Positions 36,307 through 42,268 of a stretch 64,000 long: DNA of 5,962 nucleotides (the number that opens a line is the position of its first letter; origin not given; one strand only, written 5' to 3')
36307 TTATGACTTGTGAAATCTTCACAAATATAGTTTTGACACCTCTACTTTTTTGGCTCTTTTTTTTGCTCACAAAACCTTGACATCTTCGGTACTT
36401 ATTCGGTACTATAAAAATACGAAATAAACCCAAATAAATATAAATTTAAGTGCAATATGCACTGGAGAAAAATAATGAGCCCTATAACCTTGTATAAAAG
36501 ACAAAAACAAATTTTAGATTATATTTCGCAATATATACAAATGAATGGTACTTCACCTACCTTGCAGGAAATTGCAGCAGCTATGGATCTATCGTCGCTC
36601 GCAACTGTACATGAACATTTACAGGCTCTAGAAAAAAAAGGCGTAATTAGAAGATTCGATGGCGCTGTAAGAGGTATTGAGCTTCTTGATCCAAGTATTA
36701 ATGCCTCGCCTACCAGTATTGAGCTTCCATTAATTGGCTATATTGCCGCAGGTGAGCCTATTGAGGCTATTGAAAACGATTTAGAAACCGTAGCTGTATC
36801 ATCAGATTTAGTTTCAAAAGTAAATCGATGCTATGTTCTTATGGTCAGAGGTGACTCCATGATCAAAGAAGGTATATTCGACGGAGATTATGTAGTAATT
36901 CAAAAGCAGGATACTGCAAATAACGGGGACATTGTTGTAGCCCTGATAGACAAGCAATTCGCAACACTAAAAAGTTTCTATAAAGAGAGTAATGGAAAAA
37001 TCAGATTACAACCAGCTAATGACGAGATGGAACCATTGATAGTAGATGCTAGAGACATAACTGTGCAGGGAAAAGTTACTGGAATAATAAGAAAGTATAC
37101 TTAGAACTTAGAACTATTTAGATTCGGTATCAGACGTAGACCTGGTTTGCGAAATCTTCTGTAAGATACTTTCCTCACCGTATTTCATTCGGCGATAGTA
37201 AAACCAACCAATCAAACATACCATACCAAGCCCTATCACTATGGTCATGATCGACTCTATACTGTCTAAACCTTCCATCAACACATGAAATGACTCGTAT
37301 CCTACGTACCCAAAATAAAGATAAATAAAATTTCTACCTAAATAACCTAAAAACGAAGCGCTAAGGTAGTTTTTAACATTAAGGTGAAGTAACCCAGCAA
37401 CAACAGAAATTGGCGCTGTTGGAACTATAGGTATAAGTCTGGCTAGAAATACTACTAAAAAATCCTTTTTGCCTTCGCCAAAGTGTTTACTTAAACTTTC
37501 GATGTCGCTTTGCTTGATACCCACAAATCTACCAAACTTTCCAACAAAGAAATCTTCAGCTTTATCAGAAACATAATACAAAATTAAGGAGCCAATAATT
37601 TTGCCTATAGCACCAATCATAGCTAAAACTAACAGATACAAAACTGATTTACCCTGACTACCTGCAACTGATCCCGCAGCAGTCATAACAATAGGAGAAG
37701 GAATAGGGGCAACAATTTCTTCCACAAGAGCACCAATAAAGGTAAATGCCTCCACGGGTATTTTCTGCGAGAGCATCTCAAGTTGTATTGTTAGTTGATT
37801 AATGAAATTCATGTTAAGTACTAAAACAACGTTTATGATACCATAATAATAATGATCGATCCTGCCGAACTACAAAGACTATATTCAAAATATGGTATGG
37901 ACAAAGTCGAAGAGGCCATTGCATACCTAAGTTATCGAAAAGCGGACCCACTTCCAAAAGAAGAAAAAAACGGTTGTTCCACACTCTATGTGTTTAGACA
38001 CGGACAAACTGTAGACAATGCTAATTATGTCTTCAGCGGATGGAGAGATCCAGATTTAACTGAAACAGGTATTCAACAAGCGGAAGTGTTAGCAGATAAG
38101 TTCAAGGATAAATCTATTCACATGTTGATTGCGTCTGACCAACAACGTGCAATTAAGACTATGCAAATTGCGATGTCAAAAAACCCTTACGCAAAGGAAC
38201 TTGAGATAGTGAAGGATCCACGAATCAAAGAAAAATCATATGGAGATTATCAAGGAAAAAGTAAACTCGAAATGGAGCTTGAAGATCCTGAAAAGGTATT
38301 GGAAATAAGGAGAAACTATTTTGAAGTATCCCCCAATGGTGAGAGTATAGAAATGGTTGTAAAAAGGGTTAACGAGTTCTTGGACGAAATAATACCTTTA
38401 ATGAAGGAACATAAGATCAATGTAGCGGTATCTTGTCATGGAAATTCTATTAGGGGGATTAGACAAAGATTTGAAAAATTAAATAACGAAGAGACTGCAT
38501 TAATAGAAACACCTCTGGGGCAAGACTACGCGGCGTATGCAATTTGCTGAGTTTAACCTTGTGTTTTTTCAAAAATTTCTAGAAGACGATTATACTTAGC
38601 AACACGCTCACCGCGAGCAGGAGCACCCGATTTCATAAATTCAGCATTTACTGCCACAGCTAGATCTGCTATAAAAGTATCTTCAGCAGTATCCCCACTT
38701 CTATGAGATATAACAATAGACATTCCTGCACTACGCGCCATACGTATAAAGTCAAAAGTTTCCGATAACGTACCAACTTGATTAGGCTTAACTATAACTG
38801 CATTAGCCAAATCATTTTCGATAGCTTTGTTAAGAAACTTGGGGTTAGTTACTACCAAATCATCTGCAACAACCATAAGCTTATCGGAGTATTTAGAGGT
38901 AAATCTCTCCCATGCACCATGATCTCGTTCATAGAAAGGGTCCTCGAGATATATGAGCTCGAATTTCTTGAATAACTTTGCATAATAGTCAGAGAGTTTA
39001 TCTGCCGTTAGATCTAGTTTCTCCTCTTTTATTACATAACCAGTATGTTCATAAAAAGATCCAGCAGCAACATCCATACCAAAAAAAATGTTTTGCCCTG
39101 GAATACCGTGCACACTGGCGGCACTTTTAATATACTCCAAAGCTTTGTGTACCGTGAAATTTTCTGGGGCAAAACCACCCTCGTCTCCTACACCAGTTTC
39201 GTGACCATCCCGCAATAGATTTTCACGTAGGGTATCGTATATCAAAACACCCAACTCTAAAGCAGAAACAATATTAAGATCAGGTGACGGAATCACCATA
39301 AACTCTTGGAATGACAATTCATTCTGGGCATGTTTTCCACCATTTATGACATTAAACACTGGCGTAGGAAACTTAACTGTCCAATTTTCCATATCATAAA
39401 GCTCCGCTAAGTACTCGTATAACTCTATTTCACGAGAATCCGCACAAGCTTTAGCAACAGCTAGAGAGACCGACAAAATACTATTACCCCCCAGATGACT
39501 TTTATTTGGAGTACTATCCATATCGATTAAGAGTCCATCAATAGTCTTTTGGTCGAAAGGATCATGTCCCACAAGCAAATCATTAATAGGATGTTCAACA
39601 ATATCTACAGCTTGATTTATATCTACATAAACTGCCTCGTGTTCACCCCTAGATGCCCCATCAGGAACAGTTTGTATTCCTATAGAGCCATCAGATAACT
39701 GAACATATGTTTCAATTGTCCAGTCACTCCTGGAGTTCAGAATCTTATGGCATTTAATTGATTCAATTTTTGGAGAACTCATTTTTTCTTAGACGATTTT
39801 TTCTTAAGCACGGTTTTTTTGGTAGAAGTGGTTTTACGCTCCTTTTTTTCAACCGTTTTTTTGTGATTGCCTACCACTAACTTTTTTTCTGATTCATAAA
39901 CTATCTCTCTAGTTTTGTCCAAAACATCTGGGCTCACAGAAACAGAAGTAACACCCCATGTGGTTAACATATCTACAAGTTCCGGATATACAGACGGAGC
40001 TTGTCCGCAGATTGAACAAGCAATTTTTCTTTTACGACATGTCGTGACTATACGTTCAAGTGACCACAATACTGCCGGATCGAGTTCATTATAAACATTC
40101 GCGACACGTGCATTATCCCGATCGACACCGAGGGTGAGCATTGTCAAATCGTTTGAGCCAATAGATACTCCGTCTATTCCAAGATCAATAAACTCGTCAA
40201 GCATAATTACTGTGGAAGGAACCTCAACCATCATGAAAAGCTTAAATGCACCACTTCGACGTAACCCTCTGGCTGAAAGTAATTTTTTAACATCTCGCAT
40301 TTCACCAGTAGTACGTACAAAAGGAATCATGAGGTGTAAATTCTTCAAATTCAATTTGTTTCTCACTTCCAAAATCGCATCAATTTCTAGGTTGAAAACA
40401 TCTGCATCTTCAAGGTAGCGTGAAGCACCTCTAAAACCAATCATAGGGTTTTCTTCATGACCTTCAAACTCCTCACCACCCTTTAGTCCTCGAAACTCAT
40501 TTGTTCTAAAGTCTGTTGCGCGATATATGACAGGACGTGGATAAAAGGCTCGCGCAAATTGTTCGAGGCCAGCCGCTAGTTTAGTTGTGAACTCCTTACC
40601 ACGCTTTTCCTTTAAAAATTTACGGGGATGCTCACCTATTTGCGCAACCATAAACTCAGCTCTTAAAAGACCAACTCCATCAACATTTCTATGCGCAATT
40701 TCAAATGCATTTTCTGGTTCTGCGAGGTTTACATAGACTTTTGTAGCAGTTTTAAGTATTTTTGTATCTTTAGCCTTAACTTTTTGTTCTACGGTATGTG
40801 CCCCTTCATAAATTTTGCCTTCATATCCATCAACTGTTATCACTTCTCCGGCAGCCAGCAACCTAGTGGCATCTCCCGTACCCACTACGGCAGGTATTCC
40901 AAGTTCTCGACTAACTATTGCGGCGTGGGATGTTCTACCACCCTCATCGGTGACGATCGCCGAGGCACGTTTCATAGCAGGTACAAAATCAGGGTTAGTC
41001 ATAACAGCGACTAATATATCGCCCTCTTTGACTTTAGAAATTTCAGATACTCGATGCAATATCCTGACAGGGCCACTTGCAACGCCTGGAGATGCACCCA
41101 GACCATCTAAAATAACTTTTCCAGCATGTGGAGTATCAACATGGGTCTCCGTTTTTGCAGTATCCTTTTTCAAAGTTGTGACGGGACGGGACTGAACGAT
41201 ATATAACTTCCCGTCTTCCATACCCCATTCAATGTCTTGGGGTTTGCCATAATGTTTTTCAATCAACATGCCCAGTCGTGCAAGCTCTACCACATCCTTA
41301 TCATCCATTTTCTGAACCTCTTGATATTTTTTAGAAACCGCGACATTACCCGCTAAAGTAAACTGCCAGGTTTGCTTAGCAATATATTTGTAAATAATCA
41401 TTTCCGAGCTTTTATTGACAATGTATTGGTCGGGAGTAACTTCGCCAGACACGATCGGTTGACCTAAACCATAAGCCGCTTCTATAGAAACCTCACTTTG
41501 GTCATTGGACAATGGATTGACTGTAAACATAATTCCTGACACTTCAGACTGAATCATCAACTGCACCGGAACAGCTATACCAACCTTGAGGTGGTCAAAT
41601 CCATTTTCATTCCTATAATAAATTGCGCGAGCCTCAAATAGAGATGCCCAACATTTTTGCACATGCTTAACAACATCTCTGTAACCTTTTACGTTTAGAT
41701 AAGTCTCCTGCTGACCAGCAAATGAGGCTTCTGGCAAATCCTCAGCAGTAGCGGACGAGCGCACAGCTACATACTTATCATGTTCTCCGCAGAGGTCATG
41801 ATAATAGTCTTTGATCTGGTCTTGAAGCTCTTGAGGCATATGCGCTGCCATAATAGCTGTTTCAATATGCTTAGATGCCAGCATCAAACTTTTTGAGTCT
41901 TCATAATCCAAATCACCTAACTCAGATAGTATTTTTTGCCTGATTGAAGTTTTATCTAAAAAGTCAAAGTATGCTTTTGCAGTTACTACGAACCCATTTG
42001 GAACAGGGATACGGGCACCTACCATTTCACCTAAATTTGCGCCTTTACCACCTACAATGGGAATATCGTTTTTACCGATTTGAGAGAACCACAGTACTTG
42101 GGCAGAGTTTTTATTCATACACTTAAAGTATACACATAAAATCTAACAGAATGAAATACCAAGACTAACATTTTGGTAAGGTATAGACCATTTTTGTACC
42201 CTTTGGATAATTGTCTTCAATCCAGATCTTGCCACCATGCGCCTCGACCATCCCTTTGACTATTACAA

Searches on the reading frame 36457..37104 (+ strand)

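Call 42: search_protein_families(library=pfam, proteins=[window:36457-37104:+], max_evalue=0.0001)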
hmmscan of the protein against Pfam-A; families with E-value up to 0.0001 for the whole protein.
window:36457-37104:+ (215 aa): 2 families
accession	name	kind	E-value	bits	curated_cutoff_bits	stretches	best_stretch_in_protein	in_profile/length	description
PF00717.28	Peptidase_S24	-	4.3e-31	107.5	23.3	1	91-207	1-115/116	Peptidase S24-like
PF01726.22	LexA_DNA_bind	-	7e-20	71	23.7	1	12-73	4-65/65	LexA DNA binding domain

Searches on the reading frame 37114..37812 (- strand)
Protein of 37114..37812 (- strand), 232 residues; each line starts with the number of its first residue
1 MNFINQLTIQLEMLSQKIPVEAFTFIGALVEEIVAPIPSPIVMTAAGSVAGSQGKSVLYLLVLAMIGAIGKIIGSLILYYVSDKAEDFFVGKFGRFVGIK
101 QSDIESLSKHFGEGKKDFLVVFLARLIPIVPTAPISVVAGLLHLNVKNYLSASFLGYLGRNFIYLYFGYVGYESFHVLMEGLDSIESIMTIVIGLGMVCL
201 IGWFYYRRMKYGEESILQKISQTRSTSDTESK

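Call 42: search_protein_families(library=pfam, proteins=[window:37114-37812:-], max_evalue=0.0001)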
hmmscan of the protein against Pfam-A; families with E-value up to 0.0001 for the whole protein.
window:37114-37812:- (232 aa): 1 family
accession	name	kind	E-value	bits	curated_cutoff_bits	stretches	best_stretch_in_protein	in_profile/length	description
PF09335.16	VTT_dom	-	1.6e-20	74.3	33.9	1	37-169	1-122/123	VTT domain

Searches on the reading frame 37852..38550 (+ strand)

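Call 42: search_protein_families(library=pfam, proteins=[window:37852-38550:+], max_evalue=0.0001)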
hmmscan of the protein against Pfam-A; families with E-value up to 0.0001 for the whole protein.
window:37852-38550:+ (232 aa): 1 family
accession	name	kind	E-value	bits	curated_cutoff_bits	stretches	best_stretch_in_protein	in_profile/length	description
PF00300.27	His_Phos_1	-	3.2e-36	125.3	21.7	1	45-216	1-167/194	Histidine phosphatase superfamily (branch 1)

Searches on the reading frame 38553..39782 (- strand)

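Call 42: search_protein_families(library=pfam, proteins=[window:38553-39782:-], max_evalue=0.0001)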
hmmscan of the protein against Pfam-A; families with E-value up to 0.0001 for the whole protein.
window:38553-39782:- (409 aa): 3 families
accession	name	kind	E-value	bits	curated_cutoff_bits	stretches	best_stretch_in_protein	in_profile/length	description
PF00113.28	Enolase_C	-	1.2e-83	281.2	21.5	1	137-406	3-280/296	Enolase, C-terminal TIM barrel domain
PF03952.21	Enolase_N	-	3.2e-33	115.1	35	1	6-125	1-131/131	Enolase, N-terminal domain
PF13378.12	MR_MLE_C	-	7.4e-05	23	29.4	0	268-361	64-155/219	Enolase C-terminal domain-like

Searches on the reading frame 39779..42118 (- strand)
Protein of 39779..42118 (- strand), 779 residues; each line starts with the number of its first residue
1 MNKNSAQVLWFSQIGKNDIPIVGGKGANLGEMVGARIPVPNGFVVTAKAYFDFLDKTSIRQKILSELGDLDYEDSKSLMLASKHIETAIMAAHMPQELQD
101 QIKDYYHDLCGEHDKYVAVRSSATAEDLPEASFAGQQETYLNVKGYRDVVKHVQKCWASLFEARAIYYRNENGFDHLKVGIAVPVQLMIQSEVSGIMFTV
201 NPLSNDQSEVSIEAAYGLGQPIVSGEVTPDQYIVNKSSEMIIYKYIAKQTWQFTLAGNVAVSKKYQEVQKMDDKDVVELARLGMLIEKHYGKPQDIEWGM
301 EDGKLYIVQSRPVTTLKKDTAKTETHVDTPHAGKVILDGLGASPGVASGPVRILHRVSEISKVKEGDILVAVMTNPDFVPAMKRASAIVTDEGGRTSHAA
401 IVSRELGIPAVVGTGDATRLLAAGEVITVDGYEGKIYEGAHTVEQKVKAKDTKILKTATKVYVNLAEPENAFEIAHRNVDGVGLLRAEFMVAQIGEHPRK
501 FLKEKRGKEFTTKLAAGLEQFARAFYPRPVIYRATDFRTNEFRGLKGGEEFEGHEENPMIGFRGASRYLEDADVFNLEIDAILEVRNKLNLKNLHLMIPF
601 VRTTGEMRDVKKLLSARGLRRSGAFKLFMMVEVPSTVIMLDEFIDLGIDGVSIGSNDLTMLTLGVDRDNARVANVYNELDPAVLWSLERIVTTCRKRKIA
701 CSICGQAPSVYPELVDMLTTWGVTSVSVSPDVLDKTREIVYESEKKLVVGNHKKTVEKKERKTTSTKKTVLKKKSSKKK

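Call 42: search_protein_families(library=pfam, proteins=[window:39779-42118:-], max_evalue=0.0001)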
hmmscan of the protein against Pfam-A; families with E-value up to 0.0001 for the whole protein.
window:39779-42118:- (779 aa): 4 families
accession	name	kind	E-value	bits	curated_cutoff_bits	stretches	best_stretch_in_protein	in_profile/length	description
PF01326.24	PPDK_N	-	5.9e-108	361.5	27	1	20-325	2-321/328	Pyruvate phosphate dikinase, AMP/ATP-binding domain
PF02896.24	PEP-utilizers_C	-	3.9e-65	220.4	22.8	1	455-742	16-290/293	PEP-utilising enzyme, PEP-binding domain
PF00391.29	PEP-utilizers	-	1.4e-29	101.9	23.1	1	364-434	2-72/72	PEP-utilising enzyme, mobile domain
PF03328.21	HpcH_HpaI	-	4.6e-05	23.3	25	0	588-701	80-187/221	HpcH/HpaI aldolase/citrate lyase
